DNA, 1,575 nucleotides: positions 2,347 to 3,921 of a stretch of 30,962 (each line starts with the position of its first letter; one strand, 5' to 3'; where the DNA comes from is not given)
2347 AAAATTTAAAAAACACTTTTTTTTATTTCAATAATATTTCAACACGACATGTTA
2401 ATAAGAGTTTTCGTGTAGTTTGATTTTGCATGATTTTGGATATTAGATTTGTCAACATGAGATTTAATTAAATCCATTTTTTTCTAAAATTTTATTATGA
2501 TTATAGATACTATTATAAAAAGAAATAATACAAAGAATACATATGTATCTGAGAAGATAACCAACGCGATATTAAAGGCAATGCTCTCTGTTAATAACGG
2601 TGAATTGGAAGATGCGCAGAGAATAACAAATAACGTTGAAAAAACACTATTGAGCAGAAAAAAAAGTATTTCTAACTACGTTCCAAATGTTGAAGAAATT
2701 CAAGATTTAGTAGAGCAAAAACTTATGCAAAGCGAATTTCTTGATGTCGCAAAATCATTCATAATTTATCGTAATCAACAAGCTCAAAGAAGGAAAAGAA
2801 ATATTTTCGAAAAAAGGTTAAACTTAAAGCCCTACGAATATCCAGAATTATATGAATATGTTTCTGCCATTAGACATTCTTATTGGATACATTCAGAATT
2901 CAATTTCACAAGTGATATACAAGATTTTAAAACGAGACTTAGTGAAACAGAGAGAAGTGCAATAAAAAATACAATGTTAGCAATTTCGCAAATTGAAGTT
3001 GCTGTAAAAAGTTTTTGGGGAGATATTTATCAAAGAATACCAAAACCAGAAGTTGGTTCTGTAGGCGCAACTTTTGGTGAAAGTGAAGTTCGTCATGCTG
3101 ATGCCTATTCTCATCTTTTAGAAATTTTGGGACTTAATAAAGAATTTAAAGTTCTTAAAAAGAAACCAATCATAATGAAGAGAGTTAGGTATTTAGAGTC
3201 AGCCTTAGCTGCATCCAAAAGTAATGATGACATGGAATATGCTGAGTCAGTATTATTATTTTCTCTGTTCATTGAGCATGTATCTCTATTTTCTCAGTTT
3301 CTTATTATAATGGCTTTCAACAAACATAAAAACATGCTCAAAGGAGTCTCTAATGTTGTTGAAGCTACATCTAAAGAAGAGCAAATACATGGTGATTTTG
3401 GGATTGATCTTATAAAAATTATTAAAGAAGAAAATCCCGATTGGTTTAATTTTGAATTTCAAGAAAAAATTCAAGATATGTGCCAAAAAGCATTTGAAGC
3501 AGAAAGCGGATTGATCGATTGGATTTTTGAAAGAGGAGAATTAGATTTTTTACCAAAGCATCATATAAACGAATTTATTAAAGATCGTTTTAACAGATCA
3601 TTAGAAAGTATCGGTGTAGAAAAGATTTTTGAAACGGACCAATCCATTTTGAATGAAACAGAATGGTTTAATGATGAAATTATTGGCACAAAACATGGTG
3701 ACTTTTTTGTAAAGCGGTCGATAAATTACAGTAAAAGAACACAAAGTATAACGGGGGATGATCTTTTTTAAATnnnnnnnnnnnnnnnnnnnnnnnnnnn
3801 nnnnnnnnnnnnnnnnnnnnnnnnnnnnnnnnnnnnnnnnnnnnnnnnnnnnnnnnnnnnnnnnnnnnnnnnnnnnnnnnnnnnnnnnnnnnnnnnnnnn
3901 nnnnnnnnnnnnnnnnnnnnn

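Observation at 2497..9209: Two complete, different class I ribonucleotide reductases in direct tandem (Mn-type class Id-like, then Fe/Tyr class Ia)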

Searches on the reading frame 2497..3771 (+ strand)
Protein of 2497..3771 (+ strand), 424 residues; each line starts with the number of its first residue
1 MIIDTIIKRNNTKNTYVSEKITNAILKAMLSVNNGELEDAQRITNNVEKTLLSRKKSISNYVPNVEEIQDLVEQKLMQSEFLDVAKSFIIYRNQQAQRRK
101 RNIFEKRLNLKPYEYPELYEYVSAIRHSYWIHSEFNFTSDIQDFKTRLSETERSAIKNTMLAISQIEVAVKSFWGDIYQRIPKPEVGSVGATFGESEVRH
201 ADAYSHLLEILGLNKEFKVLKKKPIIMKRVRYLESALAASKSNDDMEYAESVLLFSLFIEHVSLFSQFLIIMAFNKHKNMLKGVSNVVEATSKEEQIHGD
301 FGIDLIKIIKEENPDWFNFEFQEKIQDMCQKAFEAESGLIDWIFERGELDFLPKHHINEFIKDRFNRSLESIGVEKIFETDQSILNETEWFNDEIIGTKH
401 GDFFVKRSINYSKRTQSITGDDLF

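Call 3: search_protein_families(library=pfam, proteins=[window:2497-3771:+])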
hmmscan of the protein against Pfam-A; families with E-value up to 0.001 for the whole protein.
window:2497-3771:+ (424 aa): 2 families
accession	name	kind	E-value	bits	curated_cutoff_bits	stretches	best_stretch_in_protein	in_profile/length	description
PF00268.27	Ribonuc_red_sm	-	5.4e-63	213.4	33.6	1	107-381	1-277/281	Ribonucleotide reductase, small chain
PF03477.21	ATP-cone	-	1.8e-19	70.5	25.8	1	5-96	2-87/88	ATP cone domain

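Call 4: search_protein_families(library=ncbifam, proteins=[window:2497-3771:+])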
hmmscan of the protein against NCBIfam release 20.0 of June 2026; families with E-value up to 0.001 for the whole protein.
window:2497-3771:+ (424 aa): 16 families
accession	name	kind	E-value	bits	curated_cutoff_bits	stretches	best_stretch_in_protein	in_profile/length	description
NF007186.0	PRK09614.1-5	equivalog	2.3e-49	168.2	237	1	102-424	6-322/328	ribonucleotide-diphosphate reductase subunit beta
NF007184.0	PRK09614.1-3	equivalog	3.8e-32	112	310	1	95-423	16-346/346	ribonucleotide-diphosphate reductase subunit beta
NF009398.0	PRK12759.1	equivalog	1.2e-28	100.3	649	1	109-412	99-396/410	bifunctional gluaredoxin/ribonucleoside-diphosphate reductase subunit beta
NF005550.0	PRK07209.1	equivalog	3.6e-25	88.7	309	1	96-413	51-376/383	ribonucleotide-diphosphate reductase subunit beta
NF005010.0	PRK06406.1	subfamily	1.5e-18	66.4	1125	1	3-101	4-102/771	vitamin B12-dependent ribonucleotide reductase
NF009028.0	PRK12364.1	equivalog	1.6e-17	62.8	1377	1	6-146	3-137/842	ribonucleoside-diphosphate reductase subunit alpha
NF006126.0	PRK08270.1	equivalog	2.8e-15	55.6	548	1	4-102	3-95/684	ribonucleoside triphosphate reductase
TIGR04171.1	RNR_1b_NrdF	exception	7.1e-14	51.7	355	1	127-422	23-312/316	class 1b ribonucleoside-diphosphate reductase subunit beta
NF005544.0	PRK07207.1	equivalog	1.7e-13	49.3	965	1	5-103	35-138/965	ribonucleoside-diphosphate reductase subunit alpha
NF005497.0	PRK07111.1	equivalog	3.6e-13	48.8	764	1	3-101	2-97/746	anaerobic ribonucleoside triphosphate reductase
NF006732.0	PRK09263.1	equivalog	2.7e-11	42.6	657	1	5-102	4-95/712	anaerobic ribonucleoside-triphosphate reductase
NF006207.0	PRK08332.1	equivalog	1.8e-10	38.7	2400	1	1-105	1-104/1684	vitamin B12-dependent ribonucleotide reductase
NF009029.0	PRK12365.1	equivalog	7e-08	30.9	1350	1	6-157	120-273/1046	ribonucleoside-diphosphate reductase subunit alpha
NF006200.0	PRK08326.1-3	equivalog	1.1e-07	31.4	194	1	118-331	32-248/321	R2-like ligand-binding oxidase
NF006576.0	PRK09101.1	equivalog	1.4e-05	24.1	346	1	259-392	204-337/376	class Ia ribonucleoside-diphosphate reductase subunit beta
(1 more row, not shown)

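Call 5: search_solved_structures(query=window:2497-3771:+, show_alignments=2)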
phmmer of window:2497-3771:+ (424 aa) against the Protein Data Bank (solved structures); distinct sequences matched with E-value up to 0.001: 29.
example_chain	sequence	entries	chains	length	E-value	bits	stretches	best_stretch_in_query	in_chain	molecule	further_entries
5olk_A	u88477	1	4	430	9.3e-205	683.4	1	3-424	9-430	Ribonucleoside-diphosphate reductase, beta subunit 1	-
6sf4_A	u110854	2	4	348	3.1e-176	589.5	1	95-424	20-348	Ribonucleoside-diphosphate reductase, beta subunit 1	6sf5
8dq3_A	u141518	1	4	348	2.4e-118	398.9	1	98-424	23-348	Ribonucleoside-diphosphate reductase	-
6cwo_A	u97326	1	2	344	8e-96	324.8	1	101-424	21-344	Ribonucleotide reductase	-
8dq4_A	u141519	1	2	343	3.9e-95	322.5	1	101-424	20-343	Ribonucleoside-diphosphate reductase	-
8dq5_A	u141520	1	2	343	6.2e-95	321.9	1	101-424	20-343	Ribonucleoside-diphosphate reductase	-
6cwq_A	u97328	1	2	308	5e-89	302.4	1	102-406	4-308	Ribonucleotide reductase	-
6cwp_A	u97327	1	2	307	1.1e-87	298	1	101-397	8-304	Ribonucleotide reductase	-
9dws_A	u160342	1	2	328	7.5e-27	97.7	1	109-412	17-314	ribonucleoside-diphosphate reductase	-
2ani_A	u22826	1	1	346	7.8e-21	77.9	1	110-413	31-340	Ribonucleoside-diphosphate reductase beta subunit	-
4d8f_A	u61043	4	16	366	2.3e-20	76.3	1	109-413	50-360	Ribonucleoside-diphosphate reductase subunit beta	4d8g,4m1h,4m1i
1syy_A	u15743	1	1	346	2.9e-20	76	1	110-413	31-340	Ribonucleoside-diphosphate reductase beta chain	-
6y2n_A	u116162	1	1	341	1.6e-17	67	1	110-412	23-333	Ribonucleoside-diphosphate reductase subunit beta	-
2p1i_A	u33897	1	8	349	3.1e-11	46.3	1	85-413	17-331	Ribonucleotide reductase, small chain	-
2o1z_A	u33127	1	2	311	3.2e-11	46.2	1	92-380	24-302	Ribonucleotide Reductase Subunit R2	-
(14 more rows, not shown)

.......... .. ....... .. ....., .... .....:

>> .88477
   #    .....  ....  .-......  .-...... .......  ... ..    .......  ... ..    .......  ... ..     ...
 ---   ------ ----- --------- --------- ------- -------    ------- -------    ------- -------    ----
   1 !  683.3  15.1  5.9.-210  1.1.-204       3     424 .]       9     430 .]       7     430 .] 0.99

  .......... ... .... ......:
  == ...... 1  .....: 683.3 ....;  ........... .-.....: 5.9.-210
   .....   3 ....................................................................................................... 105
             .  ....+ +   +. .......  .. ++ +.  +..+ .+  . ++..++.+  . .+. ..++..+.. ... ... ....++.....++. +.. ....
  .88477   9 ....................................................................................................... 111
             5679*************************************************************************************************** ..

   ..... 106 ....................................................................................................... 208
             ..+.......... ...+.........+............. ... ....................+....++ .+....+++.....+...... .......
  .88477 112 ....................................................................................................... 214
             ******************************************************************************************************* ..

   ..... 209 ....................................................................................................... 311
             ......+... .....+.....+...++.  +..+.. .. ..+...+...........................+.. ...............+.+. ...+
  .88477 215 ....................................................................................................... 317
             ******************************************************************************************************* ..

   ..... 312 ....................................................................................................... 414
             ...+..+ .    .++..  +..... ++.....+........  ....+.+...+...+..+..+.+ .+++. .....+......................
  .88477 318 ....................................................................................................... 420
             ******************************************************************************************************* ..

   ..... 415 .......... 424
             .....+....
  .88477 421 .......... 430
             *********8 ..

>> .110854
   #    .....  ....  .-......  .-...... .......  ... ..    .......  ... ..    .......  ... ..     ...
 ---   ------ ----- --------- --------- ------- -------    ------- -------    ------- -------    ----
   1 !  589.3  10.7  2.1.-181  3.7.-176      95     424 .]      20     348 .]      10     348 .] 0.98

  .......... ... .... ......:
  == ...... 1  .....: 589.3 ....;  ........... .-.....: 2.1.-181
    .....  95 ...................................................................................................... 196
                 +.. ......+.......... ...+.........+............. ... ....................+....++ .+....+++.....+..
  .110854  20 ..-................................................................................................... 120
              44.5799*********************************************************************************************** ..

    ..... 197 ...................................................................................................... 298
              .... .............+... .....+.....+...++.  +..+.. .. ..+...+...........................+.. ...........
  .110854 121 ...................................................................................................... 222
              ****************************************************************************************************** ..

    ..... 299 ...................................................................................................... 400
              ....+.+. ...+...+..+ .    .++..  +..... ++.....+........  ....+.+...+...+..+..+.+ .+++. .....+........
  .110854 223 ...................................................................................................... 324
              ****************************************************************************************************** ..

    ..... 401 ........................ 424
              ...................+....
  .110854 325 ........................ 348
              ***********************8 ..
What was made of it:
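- On ATP-cone-bearing NrdBi subgroup (L. blandensis type): It aligns with the cone of 5OLK (call 5).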

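Call 10: find_related_loci(query=window:2497-3771:+, collection=genome_contigs, flank=10000)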
Query window:2497-3771:+ (424 aa) in genome_contigs; peptide patterns used: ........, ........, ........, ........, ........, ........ (x = any residue, [..] = any of these).
478 stretches matched a pattern; 442 encode a relative of the query (tblastn E <= 1e-3); the best 80 are kept; 80 distinct loci.
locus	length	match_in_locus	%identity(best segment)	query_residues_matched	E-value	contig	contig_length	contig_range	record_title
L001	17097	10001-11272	89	1-424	0e+0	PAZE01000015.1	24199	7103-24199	MAG: Crocinitomicaceae bacterium isolate SP82 77204, whole genome shotgun sequence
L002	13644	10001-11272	88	1-424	0e+0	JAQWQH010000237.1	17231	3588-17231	MAG: Flavobacteriales bacterium isolate cluster2_bin.248 k141_4040470, whole genome shotgun sequence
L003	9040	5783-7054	82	1-424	0e+0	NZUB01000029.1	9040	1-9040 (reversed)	MAG: Flavobacteriales bacterium isolate NAT99 MHASMcontig_319107, whole genome shotgun sequence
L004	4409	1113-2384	80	1-424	0e+0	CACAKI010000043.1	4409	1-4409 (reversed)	uncultured Bacteroidetes bacterium isolate AG-343-M05 genome assembly, contig: AG-343-M05_NODE_43, whole genome shotgun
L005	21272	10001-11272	79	1-424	0e+0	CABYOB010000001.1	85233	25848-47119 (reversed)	MAG: uncultured Bacteroidetes bacterium isolate AG-333-I18 genome assembly, contig: AG-333-I18_NODE_1, whole genome shot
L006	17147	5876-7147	78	1-424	0e+0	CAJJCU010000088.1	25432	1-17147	MAG: uncultured Flavobacteriales bacterium isolate FRAM18_bin190 genome assembly, contig: FRAM18_bin190-88, whole genome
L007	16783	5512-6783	79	1-424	0e+0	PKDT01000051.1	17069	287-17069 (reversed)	MAG: Flavobacteriales bacterium isolate Bacter9 c_000000001509, whole genome shotgun sequence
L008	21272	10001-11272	79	1-424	0e+0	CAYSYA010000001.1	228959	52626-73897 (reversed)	MAG TPA_asm: uncultured Flavobacteriales bacterium isolate binchicken_co76_28 genome assembly, contig: NODE_21_length_22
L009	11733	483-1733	81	8-424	0e+0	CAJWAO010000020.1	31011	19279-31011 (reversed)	MAG TPA_asm: uncultured Flavobacteriales bacterium isolate ERR599163_bin.48_MetaBAT_v2.12.1_MAG genome assembly, contig:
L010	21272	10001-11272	79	1-424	0e+0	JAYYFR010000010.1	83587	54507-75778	MAG: Bacteroidota bacterium isolate XS_MAG9 XS_MAG9_0010, whole genome shotgun sequence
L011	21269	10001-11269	79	2-424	0e+0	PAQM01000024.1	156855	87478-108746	MAG: Crocinitomicaceae bacterium isolate SP136 MHASMcontig_2993357, whole genome shotgun sequence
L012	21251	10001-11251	81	8-424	0e+0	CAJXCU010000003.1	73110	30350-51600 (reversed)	MAG TPA_asm: uncultured Flavobacteriales bacterium isolate ERR599050_bin.62_MetaBAT_v2.12.1_MAG genome assembly, contig:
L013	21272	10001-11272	79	1-424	0e+0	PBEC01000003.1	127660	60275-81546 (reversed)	MAG: Flavobacteriales bacterium isolate SP330 125144, whole genome shotgun sequence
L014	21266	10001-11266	79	3-424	0e+0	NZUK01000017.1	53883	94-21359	MAG: Flavobacteriales bacterium isolate NAT88 MHASMcontig_586901, whole genome shotgun sequence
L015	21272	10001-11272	78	1-424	0e+0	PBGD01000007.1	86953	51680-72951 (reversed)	MAG: Flavobacteriales bacterium isolate SP3073 158150, whole genome shotgun sequence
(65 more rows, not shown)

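Call 40: search_protein_families(library=pfam, proteins=[L001:9158-9808:+, L001:7702-8985:-, L001:13114-14280:-, L002:9362-9787:+, L002:302-4303:+], max_evalue=0.01)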
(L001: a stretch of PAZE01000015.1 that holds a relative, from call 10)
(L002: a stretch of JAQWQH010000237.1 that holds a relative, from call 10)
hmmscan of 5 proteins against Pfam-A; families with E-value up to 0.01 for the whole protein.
L001:9158-9808:+ (216 aa): 0 families

L001:7702-8985:- (427 aa): 7 families
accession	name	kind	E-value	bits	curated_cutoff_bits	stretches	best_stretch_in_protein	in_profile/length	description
PF21783.3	YNCE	-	3.2e-08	33.7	27.1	1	124-204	251-330/339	YNCE-like beta-propeller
PF25174.1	Beta-prop_THOC3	-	7.7e-08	32.1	305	2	111-219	43-149/272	THOC3 beta-propeller domain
PF02239.22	Cytochrom_D1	-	1e-07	31.3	25.5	0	122-204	43-123/368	Cytochrome D1 heme domain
PF13360.13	PQQ_2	-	2.5e-05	24.5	27.6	1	137-197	3-60/233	Outer membrane protein assembly factor BamB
PF12894.13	ANAPC4_WD40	-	0.00054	20.6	22.9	0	146-201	25-81/91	Anaphase-promoting complex subunit 4 WD40 domain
PF13570.13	Beta-prop_ACSF4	-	0.00079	19.3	133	0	139-201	31-92/329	Beta-alanine-activating enzyme, beta-propeller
PF01011.28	PQQ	-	0.0008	18.7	26.7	0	129-211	489-591/595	Glucose/ethanol/alcohol dehydrogenase, beta-propeller domain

L001:13114-14280:- (388 aa): 4 families
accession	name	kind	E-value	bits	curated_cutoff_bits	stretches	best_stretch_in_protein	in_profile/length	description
PF02771.21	Acyl-CoA_dh_N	-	7.8e-35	120.1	22.9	1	15-127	1-113/113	Acyl-CoA dehydrogenase, N-terminal domain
PF00441.29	Acyl-CoA_dh_1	-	1.8e-34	119.5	22.4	1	240-381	7-148/150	Acyl-CoA dehydrogenase, C-terminal domain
PF02770.24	Acyl-CoA_dh_M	-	1.8e-15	57.3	33.3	1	131-222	1-96/97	Acyl-CoA dehydrogenase, middle domain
PF08028.16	Acyl-CoA_dh_2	-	1.8e-09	38.4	22.7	1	254-371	6-133/134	Acyl-CoA dehydrogenase, C-terminal domain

L002:9362-9787:+ (141 aa): 1 family
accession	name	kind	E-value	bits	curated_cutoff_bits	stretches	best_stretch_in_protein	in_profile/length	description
PF07766.19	LETM1_RBD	-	0.0013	18.8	25.3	0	71-137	2-63/229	LETM1-like, RBD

L002:302-4303:+ (1333 aa): 4 families
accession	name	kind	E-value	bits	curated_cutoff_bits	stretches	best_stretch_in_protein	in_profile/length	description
PF18911.6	PKD_4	-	1.8e-19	70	27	1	1042-1119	3-83/85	PKD domain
PF00801.26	PKD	-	9.7e-12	45.2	23.5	1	1052-1118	9-79/80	PKD domain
PF18962.6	Por_Secre_tail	-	9.9e-06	26.2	27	1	1260-1322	1-68/75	Secretion system C-terminal sorting domain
PF03160.20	Calx-beta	-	6.6e-05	23.3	27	1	604-688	36-119/119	Calx-beta domain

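Call 56: search_dna_similar(query=window:2497-3771:+, collection=phages, mode=protein, max_rows=15)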
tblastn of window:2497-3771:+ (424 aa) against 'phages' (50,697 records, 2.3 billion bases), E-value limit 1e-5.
Records with a match: 891; places in all: 893; records where one place covers at least 80% of the query: 75.
Best place of each record, by identity: 60-80% 1; <60% 890.
By first word of the organism name: Pseudomonas 207; Rheinheimera 115; Vibrio 75; Staphylococcus 71; Aeromonas 45; Rhizobium 42; Caulobacter 41; Acinetobacter 34; Bacillus 28; Pelagibacter 27; and 51 more.
By host as written in the record: Rheinheimera sp. BAL341 115; Pseudomonas aeruginosa 68; - 58; Vibrio harveyi BAA-1116 36; Pseudomonas aeruginosa PAO1 28; Staphylococcus aureus 25; Caulobacter vibrioides CB15 22; Pseudomonas syringae pv. actinidiae 16; and 226 more.
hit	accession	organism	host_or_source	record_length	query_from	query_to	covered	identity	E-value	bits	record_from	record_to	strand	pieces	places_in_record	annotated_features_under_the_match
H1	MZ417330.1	Staphylococcus phage PG-2021_33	Mammaliicoccus vitulinus C5817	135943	2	424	100%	56.3%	2e-139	445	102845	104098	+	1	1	record has no annotation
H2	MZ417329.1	Staphylococcus phage PG-2021_31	Mammaliicoccus vitulinus C5817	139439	2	424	100%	56.3%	2e-139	445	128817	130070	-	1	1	record has no annotation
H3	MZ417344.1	Staphylococcus phage PG-2021_76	Mammaliicoccus vitulinus C5817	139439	2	424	100%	56.3%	2e-139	445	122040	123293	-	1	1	record has no annotation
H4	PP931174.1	Mammaliicoccus phage MSShimriz1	Mammaliicoccus sciuri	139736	2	424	100%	56.3%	5e-139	444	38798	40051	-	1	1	ribonucleoside diphosphate reductase small subunit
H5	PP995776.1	Staphylococcus phage UHP46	Staphylococcus aureus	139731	2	424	100%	56.0%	2e-138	442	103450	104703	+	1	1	ribonucleotide reductase of class Ia (aerobic) beta subunit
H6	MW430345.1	Staphylococcus phage ZCSS1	Staphylococcus sciuri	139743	2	424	100%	56.0%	2e-138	442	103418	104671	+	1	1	ribonucleotide reductase of class Ia (aerobic) beta subunit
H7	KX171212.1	Staphylococcus phage vB_SscM-1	Staphylococcus sp.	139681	2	424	100%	55.8%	5e-138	442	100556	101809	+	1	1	ribonucleotide reductase of class Ia (aerobic) beta subunit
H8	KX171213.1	Staphylococcus phage vB_SscM-2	Staphylococcus sp.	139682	2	424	100%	55.8%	5e-138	442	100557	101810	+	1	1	ribonucleotide-diphosphate reductase beta subunit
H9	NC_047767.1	Staphylococcus phage vB_SscM-1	Staphylococcus sp.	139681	2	424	100%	55.8%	5e-138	442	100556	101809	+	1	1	ribonucleotide reductase of class Ia (aerobic) beta subunit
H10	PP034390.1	Staphylococcus phage CF5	Staphylococcus warneri PJI isolate 5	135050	2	424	100%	55.6%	2e-141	451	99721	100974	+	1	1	ribonucleoside-diphosphate reductase R2/beta subunit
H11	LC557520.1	Staphylococcus phage vB_SsapH-Golestan101-M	Staphylococcus saprophyticus 101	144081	2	423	100%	54.5%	2e-130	420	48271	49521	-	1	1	ribonucleotide reductase of class Ia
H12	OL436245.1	Staphylococcus phage vB_SurM-PSU4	Staphylococcus ureilyticus ATCC 49330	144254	2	423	100%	54.5%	7e-130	418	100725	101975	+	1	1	ribonucleotide reductase of class Ia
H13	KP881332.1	Staphylococcus phage Stau2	Staphylococcus aureus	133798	2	424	100%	53.1%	7e-132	424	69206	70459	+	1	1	ribonucleoside-diphosphate reductase R2/beta subunit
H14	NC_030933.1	Staphylococcus phage Stau2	Staphylococcus aureus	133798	2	424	100%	53.1%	7e-132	424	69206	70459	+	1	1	ribonucleoside-diphosphate reductase R2/beta subunit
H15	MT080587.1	Staphylococcus phage vB_SauM_EW20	Staphylococcus carnosus TM300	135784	2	424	100%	53.1%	9e-132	424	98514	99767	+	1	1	record has no annotation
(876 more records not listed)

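Call 57: find_related_loci(query=window:2497-3771:+, collection=viral_contigs, flank=8000)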
Query window:2497-3771:+ (424 aa) in viral_contigs; peptide patterns used: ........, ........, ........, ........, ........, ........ (x = any residue, [..] = any of these).
147 stretches matched a pattern; 141 encode a relative of the query (tblastn E <= 1e-3); the best 80 are kept; 80 distinct loci.
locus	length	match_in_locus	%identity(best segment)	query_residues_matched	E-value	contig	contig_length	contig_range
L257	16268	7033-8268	61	6-424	2e-167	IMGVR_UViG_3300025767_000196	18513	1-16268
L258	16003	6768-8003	61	6-424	2e-167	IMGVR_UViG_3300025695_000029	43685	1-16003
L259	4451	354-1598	59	3-424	8e-172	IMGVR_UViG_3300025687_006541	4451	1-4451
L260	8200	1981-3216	59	6-424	1e-166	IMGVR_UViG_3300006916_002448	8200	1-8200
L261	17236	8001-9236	61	6-424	1e-166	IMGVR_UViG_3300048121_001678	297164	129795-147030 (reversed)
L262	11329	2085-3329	59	3-424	2e-166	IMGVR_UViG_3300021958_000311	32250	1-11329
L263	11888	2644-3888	59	3-424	3e-166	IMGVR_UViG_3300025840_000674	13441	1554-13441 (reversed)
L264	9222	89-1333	59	3-424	2e-166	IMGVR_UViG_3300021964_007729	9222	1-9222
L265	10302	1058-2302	59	3-424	3e-166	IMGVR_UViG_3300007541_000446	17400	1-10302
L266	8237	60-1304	59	3-424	3e-166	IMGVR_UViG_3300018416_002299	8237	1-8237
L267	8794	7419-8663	59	3-424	3e-166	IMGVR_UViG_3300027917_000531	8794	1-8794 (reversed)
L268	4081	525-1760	60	6-424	2e-172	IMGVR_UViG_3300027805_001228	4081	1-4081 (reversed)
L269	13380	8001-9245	59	3-424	4e-166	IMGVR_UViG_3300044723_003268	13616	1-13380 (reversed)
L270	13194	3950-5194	59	3-424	5e-166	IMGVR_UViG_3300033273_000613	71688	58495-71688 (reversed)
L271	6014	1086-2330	59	3-424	1e-167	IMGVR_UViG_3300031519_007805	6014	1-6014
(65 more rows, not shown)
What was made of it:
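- ATP-cone NrdBi genes are common in marine viral contigs (call 57), so RNR is in play in phage-host interactions.
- Tried and rejected: The best isolate-phage match is 56% identical and the best IMG/VR match 64%, against 74-89% in cellular genomes (calls 56, 57, 10).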
